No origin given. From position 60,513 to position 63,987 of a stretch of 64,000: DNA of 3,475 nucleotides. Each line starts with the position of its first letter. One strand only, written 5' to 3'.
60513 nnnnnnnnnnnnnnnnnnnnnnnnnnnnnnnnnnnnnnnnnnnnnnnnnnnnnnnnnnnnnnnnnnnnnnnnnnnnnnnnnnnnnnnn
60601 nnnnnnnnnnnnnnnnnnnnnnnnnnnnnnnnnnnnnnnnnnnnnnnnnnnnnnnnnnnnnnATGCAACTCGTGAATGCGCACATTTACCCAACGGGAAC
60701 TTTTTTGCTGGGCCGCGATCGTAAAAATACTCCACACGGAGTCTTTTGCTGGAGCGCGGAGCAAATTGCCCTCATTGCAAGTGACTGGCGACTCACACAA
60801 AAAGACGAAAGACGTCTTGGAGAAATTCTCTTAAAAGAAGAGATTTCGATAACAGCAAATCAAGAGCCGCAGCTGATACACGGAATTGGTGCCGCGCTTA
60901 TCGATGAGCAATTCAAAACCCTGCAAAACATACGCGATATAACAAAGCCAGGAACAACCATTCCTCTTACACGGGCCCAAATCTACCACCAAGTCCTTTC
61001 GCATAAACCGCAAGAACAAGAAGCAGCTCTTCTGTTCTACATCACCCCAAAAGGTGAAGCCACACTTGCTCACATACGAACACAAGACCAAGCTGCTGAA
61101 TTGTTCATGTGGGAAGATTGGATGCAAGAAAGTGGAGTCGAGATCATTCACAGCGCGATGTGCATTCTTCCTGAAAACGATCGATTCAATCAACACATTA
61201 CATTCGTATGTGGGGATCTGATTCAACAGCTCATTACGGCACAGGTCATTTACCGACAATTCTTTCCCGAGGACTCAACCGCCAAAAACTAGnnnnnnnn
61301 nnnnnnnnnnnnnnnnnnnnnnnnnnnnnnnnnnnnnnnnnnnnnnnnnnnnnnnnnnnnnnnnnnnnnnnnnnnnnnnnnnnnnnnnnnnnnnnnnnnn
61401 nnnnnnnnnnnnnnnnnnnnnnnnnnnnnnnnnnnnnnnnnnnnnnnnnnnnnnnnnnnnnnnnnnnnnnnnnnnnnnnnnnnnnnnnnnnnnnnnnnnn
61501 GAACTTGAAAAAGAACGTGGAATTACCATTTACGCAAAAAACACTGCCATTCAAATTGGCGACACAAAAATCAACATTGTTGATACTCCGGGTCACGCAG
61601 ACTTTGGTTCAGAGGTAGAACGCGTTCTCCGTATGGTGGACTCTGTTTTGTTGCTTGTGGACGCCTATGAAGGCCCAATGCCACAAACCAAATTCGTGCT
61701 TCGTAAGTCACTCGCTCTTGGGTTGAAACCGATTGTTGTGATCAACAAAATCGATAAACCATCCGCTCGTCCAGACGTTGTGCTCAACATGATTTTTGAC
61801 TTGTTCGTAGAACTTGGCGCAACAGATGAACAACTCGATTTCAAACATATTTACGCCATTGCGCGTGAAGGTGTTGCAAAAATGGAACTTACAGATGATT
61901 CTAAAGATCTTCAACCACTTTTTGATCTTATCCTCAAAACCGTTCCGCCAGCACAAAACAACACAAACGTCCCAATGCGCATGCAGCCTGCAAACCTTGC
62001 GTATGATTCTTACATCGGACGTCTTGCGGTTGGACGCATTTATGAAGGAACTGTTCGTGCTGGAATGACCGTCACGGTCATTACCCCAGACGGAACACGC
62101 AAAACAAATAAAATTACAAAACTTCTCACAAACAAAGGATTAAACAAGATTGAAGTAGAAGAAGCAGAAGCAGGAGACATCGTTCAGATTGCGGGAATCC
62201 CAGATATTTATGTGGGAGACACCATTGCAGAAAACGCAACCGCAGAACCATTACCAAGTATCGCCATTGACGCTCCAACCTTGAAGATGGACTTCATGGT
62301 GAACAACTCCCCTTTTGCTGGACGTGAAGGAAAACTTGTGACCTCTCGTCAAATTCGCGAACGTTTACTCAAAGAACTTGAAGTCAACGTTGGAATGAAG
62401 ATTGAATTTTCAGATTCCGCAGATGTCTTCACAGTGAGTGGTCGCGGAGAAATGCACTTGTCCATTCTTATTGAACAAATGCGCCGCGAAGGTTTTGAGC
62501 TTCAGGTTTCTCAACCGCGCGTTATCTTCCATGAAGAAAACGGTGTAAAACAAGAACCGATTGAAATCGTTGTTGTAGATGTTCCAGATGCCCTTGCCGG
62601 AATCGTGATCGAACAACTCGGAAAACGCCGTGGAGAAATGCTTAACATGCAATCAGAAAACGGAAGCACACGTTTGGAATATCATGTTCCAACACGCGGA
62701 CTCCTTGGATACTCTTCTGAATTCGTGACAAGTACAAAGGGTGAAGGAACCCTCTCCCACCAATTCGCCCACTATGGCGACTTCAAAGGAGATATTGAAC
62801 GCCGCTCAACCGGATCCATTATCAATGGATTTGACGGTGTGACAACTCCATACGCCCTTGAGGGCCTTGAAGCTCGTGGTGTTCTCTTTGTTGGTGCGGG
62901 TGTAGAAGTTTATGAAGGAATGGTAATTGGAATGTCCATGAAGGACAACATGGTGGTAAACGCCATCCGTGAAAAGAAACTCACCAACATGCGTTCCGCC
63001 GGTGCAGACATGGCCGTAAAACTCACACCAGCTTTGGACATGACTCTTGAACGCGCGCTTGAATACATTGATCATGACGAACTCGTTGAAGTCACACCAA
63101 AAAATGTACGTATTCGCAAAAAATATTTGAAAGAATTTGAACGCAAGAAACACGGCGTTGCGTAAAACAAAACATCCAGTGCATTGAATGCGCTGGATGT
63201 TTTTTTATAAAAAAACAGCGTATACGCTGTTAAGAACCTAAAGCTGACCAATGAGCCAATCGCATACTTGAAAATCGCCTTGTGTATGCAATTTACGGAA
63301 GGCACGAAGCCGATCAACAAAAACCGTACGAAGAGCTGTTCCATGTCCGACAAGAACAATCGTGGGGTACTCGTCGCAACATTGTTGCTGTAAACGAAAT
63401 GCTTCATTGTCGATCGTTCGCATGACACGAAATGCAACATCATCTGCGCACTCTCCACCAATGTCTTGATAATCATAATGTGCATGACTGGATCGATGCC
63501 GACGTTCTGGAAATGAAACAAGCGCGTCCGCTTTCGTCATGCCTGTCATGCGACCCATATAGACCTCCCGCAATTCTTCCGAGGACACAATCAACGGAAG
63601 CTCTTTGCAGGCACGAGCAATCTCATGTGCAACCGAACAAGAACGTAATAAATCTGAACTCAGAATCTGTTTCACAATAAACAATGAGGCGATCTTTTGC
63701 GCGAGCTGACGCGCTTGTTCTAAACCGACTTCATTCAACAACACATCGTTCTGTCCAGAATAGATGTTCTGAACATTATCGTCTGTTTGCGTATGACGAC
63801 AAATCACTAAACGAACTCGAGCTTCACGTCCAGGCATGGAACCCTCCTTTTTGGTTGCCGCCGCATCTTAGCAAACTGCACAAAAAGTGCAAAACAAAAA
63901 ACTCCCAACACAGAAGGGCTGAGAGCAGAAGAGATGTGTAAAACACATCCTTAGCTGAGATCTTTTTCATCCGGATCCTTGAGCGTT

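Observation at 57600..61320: Five consecutive monocistronic hypothetical genes, each with a near-consensus TTGACA promoter, strong SD and its own terminator, including a paralogous pair flanking a Nudix protein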

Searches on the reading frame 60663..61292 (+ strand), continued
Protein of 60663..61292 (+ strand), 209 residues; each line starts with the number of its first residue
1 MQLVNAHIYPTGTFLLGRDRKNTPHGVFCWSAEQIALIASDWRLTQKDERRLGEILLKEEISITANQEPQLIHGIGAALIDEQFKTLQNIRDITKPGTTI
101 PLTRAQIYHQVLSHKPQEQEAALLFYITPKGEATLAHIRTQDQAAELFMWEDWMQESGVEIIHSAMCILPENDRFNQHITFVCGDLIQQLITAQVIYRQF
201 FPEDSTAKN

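Call 72: search_solved_structures(query=A2, max_evalue=10)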
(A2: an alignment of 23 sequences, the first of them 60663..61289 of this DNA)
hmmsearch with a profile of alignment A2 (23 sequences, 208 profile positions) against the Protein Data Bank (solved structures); distinct sequences matched with E-value up to 10: 1.
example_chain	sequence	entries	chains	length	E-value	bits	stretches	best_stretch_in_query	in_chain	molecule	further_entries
9q73_B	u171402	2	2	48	0.34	13.6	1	13-41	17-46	MIF4G domain-containing protein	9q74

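Call 84: search_protein_families(library=pfam, alignment_id=A2, max_evalue=5)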
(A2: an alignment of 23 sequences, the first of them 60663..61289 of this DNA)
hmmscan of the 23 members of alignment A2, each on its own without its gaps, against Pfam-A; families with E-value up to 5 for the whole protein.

A. member 1, window:60663-61289:+ (209 aa): 0 families

B. families by the number of members that match (of 23 scanned): 8 families
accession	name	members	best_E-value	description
PF06105.17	Aph-1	2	0.12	Aph-1 protein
PF13540.12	RCC1_2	1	0.017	Regulator of chromosome condensation (RCC1) repeat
PF18666.6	CBM64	1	0.058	Carbohydrate-binding module 64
PF02022.25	Integrase_Zn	1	0.058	Integrase Zinc binding domain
PF22310.2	NMB0315_dom_I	1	0.11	NMB0315-like, domain I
PF16295.10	TetR_C_10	1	0.11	Tetracyclin repressor-like, C-terminal domain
PF03141.22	Methyltransf_29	1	0.12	Putative S-adenosyl-L-methionine-dependent methyltransferase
PF24081.1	PH_SLA1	1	0.23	SLA1-like, PH domain-like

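Call 85: search_dna_similar(query=window:60663-61289:+, collection=plasmids, mode=protein, max_evalue=0.01, max_rows=5)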
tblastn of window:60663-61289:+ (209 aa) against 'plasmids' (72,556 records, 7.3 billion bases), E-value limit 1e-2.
No match.

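Call 86: search_dna_similar(query=window:60663-61289:+, collection=phages, mode=protein, max_evalue=0.01, max_rows=5)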
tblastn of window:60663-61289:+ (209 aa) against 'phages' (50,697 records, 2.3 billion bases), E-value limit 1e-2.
No match.

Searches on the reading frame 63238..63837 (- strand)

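Call 4: search_protein_families(library=pfam, proteins=[window:63238-63837:-], max_evalue=0.1)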
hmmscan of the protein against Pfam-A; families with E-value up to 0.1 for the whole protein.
window:63238-63837:- (199 aa): 1 family
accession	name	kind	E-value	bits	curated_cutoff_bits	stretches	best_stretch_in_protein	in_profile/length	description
PF00300.27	His_Phos_1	-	1.2e-31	110.4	21.7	1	10-175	1-157/194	Histidine phosphatase superfamily (branch 1)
